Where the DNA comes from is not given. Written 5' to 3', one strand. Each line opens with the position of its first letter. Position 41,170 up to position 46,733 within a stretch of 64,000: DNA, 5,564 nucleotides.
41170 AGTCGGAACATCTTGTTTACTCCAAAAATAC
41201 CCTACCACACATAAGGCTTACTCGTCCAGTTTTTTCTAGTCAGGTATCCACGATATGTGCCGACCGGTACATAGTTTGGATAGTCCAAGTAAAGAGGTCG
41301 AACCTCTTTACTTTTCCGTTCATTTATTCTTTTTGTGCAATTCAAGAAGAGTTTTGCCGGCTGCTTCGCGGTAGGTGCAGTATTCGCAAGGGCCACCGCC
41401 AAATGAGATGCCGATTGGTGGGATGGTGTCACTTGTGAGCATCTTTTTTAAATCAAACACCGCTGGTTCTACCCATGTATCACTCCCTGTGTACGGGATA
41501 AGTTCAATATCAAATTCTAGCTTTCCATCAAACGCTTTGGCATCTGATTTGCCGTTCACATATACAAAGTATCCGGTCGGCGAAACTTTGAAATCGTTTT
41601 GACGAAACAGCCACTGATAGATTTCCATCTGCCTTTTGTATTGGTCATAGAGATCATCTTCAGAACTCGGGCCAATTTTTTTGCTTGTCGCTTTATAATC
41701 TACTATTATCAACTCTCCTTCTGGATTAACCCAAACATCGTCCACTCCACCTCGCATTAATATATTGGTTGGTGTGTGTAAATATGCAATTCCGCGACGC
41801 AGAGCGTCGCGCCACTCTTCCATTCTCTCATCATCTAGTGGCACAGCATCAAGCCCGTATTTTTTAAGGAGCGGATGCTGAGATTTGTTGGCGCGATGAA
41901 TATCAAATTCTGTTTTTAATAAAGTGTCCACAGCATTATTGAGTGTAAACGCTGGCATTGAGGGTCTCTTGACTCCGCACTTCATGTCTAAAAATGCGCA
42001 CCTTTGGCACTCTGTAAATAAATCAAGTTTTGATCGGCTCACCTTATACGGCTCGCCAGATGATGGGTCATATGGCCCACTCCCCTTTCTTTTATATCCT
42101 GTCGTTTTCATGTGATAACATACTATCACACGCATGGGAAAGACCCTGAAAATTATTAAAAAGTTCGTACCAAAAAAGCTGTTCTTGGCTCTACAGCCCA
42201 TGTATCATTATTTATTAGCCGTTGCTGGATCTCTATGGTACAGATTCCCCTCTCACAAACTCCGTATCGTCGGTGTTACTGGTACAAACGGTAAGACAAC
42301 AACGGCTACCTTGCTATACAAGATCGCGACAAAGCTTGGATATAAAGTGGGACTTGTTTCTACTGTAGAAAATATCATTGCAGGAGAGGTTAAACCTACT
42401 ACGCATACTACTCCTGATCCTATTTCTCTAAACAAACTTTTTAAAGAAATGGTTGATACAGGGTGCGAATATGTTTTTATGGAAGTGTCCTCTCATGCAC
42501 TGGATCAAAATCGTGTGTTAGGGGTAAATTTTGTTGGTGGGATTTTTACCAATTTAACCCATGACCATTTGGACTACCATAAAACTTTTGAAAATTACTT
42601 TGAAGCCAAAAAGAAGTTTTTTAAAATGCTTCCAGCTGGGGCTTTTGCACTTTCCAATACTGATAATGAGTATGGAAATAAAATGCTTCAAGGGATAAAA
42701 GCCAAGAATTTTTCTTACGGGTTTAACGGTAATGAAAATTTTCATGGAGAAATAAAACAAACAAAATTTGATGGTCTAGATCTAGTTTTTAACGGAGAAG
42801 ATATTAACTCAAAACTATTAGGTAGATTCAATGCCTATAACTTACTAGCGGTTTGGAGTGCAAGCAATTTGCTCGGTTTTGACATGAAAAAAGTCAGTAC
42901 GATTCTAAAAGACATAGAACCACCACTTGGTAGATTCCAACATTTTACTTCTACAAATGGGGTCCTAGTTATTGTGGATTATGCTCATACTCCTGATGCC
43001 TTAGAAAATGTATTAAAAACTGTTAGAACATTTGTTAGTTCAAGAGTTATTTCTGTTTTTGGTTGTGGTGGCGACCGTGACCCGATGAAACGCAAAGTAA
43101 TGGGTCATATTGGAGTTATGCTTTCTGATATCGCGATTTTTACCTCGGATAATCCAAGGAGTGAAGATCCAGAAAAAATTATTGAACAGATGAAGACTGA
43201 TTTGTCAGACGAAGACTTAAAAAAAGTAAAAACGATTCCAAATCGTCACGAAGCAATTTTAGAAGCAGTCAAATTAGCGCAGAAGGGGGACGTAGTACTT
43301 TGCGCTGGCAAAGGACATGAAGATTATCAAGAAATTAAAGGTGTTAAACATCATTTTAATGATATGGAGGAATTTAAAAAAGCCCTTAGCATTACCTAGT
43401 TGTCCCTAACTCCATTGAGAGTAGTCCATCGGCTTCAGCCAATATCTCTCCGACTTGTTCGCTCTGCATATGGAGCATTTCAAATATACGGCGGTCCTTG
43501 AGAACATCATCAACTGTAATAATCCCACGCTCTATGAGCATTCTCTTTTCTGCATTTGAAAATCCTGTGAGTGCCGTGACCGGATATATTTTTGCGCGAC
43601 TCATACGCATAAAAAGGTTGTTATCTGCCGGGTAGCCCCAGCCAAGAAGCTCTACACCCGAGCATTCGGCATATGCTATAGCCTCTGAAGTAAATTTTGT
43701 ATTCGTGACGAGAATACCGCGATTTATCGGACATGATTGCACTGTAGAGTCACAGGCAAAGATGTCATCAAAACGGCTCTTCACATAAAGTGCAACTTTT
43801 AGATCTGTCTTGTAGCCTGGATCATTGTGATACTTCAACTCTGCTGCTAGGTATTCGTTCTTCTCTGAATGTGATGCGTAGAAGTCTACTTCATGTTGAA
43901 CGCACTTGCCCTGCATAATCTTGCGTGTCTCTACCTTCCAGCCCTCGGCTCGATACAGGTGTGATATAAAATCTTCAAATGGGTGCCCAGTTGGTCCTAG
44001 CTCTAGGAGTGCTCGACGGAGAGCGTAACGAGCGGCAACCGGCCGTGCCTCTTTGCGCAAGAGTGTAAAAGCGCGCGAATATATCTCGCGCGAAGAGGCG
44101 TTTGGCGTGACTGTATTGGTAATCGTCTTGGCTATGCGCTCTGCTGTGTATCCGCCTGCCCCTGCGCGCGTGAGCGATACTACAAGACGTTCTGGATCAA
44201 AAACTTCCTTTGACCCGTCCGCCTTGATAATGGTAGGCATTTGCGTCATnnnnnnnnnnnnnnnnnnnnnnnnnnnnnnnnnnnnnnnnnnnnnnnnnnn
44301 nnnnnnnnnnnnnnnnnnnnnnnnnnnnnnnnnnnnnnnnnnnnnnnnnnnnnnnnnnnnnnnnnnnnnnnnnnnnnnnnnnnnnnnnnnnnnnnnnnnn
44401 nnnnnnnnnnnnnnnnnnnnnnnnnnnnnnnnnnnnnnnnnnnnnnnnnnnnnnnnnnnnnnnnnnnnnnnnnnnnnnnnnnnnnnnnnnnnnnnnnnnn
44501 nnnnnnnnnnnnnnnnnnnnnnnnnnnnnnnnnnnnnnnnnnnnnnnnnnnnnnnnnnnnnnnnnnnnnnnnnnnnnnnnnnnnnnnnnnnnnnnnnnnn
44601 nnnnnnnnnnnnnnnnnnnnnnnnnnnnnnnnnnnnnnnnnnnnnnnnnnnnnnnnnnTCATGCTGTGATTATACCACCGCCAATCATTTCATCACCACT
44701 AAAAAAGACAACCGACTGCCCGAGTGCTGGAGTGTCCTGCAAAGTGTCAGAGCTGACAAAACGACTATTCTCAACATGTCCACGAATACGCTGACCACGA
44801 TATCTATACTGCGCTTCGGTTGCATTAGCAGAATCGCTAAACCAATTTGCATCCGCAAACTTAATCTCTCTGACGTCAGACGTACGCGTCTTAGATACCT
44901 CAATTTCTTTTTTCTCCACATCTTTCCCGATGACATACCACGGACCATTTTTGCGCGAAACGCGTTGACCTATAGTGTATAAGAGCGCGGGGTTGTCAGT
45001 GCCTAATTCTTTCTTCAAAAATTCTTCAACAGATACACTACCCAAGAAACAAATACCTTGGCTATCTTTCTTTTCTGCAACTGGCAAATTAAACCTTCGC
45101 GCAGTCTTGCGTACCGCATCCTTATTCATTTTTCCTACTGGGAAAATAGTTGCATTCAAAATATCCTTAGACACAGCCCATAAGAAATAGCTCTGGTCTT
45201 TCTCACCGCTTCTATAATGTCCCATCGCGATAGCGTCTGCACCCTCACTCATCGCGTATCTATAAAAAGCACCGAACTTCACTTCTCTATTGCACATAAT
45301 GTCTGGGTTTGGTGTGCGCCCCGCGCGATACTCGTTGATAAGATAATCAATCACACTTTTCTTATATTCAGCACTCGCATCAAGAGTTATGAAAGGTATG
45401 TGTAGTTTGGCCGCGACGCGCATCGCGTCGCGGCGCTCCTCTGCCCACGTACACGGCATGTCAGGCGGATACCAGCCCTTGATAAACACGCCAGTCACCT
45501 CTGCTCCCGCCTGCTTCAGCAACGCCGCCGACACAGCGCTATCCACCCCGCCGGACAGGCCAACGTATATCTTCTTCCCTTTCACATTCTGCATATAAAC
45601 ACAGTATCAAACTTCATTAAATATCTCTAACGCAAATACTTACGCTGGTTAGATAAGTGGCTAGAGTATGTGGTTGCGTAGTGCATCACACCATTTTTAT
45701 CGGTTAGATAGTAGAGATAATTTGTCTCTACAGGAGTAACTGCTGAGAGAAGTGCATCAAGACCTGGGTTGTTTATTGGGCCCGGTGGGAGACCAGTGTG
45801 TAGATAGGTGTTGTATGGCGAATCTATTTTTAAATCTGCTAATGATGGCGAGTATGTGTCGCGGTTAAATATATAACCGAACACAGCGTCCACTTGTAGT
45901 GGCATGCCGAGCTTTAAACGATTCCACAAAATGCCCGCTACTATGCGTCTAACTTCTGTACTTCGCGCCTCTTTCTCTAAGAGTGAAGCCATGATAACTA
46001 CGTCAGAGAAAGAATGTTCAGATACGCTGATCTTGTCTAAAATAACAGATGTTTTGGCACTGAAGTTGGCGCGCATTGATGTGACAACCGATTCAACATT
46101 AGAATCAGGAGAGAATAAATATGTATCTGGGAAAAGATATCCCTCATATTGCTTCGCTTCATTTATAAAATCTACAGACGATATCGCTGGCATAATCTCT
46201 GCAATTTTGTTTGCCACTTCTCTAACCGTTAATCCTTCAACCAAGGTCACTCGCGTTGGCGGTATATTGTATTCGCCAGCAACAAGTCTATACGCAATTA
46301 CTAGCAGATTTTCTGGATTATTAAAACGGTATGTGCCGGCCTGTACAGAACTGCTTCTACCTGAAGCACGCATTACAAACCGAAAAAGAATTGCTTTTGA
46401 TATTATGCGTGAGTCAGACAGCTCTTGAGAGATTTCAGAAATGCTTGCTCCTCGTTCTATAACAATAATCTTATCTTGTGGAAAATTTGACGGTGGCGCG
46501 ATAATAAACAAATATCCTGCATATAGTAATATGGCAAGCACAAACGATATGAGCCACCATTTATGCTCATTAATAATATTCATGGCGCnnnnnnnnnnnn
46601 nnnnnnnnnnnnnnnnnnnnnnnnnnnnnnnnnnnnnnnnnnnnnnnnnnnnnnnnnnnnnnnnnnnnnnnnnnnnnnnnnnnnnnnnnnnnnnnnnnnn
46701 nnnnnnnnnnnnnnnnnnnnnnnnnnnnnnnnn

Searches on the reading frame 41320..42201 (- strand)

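Call 93: search_protein_families(library=pfam, proteins=[window:41320-42201:-], max_evalue=0.01)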
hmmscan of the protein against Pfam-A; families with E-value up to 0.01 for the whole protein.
window:41320-42201:- (293 aa): 1 family
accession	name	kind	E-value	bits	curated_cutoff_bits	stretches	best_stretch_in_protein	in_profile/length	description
PF12705.13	PDDEXK_1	-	7.1e-10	39.7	22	1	137-279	120-244/247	PD-(D/E)XK nuclease superfamily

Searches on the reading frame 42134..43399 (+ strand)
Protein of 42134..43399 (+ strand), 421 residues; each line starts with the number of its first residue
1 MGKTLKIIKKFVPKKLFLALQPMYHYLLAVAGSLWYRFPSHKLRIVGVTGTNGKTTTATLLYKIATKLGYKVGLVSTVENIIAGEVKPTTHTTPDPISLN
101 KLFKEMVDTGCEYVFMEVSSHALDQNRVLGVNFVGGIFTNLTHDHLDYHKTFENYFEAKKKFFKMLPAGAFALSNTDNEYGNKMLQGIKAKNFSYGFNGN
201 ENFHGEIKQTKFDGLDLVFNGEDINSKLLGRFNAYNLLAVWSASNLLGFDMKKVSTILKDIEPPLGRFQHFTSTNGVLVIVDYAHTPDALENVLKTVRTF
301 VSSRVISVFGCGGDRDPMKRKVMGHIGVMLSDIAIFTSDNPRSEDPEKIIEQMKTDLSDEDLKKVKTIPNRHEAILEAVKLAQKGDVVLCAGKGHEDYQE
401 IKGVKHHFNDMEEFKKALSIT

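Call 97: search_protein_families(library=pfam, proteins=[window:42134-43399:+], max_evalue=0.001)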
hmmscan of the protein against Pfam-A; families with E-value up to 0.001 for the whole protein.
window:42134-43399:+ (421 aa): 2 families
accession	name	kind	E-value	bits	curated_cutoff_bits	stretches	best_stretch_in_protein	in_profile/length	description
PF08245.18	Mur_ligase_M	-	1e-52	179.5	24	1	48-241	1-197/200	Mur ligase middle domain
PF02875.26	Mur_ligase_C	-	3e-35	122.2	28.4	1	266-394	1-127/127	Mur ligase, glutamate ligase domain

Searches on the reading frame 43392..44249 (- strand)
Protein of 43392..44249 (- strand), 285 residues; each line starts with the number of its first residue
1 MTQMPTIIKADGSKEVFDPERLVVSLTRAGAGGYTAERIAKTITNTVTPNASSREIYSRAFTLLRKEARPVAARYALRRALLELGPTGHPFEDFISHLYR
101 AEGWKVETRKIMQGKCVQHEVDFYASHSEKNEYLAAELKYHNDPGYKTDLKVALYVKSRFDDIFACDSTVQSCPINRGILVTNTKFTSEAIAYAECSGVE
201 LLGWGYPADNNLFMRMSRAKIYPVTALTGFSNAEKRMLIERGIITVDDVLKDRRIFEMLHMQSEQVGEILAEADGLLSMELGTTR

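Call 97: search_protein_families(library=pfam, proteins=[window:43392-44249:-], max_evalue=0.001)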
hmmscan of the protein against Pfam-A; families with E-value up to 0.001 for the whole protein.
window:43392-44249:- (285 aa): 2 families
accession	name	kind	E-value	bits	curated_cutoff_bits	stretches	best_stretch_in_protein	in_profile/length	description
PF04471.18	Mrr_cat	-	6.7e-06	26.6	21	1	87-202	5-106/115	Restriction endonuclease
PF03477.21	ATP-cone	-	1.1e-05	26.3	25.8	1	6-78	2-82/88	ATP cone domain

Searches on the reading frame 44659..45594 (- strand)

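Call 97: search_protein_families(library=pfam, proteins=[window:44659-45594:-], max_evalue=0.001)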
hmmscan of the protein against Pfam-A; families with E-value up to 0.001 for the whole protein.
window:44659-45594:- (311 aa): 4 families
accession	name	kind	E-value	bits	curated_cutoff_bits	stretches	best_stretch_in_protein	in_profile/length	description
PF03054.22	tRNA_Me_trans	-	6.9e-62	209.1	20.6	1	7-185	1-201/202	tRNA methyl transferase HUP domain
PF02540.23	NAD_synthase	-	1.1e-07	31.7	21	1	3-171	15-169/242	NAD synthase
PF20258.4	tRNA_Me_trans_C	-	5.7e-07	30.2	20.6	1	242-309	2-77/77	Aminomethyltransferase beta-barrel domain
PF20259.3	tRNA_Me_trans_M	-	2e-06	27.7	27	1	194-234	21-65/66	tRNA methyl transferase PRC-barrel domain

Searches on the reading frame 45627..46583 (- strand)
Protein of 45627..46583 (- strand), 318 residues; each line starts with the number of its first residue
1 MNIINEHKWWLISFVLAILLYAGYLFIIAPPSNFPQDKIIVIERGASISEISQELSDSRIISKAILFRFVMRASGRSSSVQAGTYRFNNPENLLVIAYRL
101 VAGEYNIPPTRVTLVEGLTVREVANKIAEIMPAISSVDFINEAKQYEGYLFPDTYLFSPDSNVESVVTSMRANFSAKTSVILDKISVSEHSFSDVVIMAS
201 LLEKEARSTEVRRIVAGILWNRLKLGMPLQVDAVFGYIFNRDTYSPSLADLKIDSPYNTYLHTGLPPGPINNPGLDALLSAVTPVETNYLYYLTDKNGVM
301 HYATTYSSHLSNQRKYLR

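Call 97: search_protein_families(library=pfam, proteins=[window:45627-46583:-], max_evalue=0.001)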
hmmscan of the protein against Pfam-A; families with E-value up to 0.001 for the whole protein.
window:45627-46583:- (318 aa): 1 family
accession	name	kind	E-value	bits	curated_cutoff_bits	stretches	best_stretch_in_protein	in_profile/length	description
PF02618.21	YceG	-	6.3e-71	239.5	32.4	1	40-315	1-275/275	YceG-like family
